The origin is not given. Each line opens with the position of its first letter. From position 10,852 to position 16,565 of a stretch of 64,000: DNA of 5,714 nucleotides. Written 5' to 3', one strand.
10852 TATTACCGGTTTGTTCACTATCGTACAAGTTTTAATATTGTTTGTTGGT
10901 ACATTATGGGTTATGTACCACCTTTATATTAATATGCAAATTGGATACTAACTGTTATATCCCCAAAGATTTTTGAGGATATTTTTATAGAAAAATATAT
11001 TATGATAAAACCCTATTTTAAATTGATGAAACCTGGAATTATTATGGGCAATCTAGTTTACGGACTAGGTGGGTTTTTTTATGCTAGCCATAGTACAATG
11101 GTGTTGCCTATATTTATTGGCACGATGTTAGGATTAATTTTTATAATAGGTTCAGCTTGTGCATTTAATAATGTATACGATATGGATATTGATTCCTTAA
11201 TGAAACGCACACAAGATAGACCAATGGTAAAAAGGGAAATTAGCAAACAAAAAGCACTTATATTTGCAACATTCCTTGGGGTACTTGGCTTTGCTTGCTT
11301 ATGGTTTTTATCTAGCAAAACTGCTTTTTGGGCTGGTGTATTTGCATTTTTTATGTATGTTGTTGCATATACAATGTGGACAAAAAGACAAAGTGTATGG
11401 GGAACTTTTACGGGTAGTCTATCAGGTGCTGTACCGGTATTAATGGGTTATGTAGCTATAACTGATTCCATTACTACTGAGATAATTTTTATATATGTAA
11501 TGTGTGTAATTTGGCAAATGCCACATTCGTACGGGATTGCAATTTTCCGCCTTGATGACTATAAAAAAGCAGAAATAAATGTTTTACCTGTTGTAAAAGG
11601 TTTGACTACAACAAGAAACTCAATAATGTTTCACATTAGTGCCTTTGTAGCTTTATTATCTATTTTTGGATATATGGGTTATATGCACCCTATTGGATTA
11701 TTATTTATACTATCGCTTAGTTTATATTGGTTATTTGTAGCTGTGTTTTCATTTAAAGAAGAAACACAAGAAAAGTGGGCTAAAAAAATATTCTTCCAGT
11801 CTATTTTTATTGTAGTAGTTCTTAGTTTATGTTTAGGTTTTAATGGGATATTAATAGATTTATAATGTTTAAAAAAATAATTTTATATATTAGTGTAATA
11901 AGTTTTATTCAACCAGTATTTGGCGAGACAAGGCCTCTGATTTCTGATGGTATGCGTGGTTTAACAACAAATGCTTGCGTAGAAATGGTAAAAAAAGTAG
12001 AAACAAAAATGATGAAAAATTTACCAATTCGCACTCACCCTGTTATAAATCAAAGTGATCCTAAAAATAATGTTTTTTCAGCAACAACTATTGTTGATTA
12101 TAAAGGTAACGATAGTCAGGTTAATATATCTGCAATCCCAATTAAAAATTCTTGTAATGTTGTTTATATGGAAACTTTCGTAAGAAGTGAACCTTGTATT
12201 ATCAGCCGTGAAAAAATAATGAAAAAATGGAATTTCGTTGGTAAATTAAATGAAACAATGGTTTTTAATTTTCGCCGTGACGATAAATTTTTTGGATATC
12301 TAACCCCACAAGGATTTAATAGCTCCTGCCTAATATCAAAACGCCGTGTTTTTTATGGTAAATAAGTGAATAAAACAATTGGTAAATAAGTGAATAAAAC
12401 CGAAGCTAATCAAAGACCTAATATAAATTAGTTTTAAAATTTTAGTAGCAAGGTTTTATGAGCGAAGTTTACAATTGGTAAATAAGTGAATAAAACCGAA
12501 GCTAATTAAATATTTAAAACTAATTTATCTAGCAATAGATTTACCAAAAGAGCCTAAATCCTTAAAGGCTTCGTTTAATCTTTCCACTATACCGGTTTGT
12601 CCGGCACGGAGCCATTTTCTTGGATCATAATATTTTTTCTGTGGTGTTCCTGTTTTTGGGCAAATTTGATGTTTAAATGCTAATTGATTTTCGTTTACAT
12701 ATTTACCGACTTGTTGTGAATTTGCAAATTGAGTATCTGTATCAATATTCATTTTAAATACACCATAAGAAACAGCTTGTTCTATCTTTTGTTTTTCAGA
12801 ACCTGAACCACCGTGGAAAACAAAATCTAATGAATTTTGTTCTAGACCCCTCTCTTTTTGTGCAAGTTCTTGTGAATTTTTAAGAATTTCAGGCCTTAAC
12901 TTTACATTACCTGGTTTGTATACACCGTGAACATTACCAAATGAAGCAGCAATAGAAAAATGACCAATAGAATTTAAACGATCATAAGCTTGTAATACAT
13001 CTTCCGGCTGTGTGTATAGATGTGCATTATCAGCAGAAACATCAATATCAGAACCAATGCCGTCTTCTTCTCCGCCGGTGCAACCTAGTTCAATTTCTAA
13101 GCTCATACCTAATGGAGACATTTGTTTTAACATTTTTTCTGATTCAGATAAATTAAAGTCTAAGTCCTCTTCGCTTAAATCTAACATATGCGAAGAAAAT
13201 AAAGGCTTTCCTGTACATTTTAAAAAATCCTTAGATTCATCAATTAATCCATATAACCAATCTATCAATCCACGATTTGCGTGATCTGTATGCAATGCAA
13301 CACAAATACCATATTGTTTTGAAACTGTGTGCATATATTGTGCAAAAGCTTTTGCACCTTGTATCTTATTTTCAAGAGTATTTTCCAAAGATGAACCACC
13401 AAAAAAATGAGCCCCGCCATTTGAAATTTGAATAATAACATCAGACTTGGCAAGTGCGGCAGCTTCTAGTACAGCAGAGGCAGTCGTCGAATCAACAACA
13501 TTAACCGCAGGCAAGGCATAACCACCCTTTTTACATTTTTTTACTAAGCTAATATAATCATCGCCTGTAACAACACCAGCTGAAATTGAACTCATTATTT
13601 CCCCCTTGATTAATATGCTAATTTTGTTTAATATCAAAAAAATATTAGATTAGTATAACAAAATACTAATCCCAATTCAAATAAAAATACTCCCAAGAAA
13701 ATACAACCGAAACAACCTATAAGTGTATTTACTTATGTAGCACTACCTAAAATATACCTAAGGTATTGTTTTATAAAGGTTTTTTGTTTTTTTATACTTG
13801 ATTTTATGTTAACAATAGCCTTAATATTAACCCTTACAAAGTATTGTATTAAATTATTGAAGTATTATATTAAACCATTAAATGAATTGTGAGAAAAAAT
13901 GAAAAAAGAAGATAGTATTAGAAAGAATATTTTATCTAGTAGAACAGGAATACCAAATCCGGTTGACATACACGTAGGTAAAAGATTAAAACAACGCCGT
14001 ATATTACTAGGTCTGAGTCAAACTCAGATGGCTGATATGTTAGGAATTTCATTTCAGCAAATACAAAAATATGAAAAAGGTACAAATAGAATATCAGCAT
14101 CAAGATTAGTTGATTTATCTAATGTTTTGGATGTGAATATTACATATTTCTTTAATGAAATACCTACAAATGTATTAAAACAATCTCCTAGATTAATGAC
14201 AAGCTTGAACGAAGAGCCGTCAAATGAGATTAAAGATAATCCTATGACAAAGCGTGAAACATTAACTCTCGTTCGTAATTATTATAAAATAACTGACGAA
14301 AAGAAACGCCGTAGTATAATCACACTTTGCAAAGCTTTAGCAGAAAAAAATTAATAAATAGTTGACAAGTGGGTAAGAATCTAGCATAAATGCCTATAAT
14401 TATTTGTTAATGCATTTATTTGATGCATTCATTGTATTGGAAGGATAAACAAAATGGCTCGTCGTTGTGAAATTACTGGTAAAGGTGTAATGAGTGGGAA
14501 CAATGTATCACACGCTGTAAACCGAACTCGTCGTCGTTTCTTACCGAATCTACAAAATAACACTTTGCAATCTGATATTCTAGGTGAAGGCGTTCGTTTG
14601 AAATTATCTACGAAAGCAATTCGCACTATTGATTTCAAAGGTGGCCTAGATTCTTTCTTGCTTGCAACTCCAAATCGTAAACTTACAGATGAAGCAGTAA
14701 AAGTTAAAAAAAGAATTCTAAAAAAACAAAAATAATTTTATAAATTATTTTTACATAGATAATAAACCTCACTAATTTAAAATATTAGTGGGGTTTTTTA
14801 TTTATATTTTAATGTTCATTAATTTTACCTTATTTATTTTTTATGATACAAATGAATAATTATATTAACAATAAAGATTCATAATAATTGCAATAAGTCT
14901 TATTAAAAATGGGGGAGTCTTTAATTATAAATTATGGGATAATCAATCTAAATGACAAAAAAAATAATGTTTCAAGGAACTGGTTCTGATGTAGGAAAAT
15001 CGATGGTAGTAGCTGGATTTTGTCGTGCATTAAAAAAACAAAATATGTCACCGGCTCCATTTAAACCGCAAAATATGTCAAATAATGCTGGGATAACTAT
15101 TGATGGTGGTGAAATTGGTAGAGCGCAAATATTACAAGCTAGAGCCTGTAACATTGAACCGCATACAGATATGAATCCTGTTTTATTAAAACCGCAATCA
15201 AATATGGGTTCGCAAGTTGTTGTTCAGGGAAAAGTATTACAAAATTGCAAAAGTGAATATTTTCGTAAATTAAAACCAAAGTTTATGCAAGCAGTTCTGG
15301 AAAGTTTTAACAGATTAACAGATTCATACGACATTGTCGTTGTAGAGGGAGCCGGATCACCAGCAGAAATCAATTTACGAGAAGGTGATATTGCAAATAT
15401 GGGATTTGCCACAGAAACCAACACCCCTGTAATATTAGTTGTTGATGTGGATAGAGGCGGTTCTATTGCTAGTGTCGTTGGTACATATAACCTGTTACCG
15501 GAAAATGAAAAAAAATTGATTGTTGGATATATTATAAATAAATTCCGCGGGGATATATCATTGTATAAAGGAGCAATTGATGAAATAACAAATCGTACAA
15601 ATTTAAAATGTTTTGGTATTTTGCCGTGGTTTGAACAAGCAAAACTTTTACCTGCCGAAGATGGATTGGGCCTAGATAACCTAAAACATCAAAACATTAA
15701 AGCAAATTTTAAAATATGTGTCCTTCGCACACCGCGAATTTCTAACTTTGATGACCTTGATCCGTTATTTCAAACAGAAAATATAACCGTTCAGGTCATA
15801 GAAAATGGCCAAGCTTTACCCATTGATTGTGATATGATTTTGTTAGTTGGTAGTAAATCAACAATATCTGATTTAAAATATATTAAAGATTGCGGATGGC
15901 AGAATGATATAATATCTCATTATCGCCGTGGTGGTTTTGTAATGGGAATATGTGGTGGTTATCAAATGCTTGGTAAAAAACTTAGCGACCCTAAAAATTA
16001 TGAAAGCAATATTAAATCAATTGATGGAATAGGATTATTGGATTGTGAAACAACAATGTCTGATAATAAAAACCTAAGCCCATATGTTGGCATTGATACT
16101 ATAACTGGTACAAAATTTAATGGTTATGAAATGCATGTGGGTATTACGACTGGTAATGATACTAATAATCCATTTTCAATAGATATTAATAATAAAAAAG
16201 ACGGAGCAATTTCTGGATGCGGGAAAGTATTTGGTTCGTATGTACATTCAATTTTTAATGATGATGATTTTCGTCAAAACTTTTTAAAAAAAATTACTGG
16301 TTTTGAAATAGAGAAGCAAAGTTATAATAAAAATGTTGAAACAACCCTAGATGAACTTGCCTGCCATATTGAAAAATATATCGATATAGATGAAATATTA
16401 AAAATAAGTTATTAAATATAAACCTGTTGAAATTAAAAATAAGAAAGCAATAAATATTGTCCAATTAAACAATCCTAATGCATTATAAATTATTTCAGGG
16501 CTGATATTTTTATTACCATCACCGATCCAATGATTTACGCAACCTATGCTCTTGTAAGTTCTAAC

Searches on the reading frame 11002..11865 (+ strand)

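Call 56: search_protein_families(library=pfam, proteins=[window:11002-11865:+], max_evalue=0.00001)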
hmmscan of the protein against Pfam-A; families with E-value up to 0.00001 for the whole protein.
window:11002-11865:+ (287 aa): 1 family
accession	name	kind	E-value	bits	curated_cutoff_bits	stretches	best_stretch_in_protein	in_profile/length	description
PF01040.23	UbiA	-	1.2e-58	198.7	34.2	1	19-267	3-248/250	UbiA prenyltransferase family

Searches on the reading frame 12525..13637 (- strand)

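Call 56: search_protein_families(library=pfam, proteins=[window:12525-13637:-], max_evalue=0.00001)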
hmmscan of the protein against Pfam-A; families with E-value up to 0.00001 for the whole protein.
window:12525-13637:- (370 aa): 1 family
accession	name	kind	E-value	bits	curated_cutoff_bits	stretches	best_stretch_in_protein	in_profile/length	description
PF01116.26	F_bP_aldolase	-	3.9e-76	256.7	25.5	1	29-366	4-277/277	Fructose-bisphosphate aldolase class-II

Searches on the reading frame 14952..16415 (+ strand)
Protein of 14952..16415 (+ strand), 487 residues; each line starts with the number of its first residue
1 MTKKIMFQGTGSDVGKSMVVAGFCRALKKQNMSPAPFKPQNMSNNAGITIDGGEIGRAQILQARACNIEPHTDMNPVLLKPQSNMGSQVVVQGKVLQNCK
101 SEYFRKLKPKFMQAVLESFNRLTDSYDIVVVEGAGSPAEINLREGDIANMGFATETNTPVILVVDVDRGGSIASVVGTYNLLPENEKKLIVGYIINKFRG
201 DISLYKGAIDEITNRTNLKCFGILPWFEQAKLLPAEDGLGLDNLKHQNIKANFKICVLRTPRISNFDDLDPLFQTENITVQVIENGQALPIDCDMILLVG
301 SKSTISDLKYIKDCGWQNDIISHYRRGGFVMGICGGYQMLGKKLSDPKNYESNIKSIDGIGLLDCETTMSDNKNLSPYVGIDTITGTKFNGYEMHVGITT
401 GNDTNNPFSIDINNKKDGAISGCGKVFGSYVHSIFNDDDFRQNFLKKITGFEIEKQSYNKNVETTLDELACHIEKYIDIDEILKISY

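Call 56: search_protein_families(library=pfam, proteins=[window:14952-16415:+], max_evalue=0.00001)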
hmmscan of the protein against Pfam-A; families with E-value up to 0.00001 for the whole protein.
window:14952-16415:+ (487 aa): 3 families
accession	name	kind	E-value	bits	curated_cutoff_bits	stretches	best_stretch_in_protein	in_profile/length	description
PF07685.20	GATase_3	-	1.5e-52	178.5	27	1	254-439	1-195/196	CobB/CobQ-like glutamine amidotransferase domain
PF01656.29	CbiA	-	4.8e-19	69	25.4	1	5-236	1-121/125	CobQ/CobB/MinD/ParA nucleotide binding domain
PF13500.12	AAA_26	-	1.5e-18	67.8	27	1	4-229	2-193/198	AAA domain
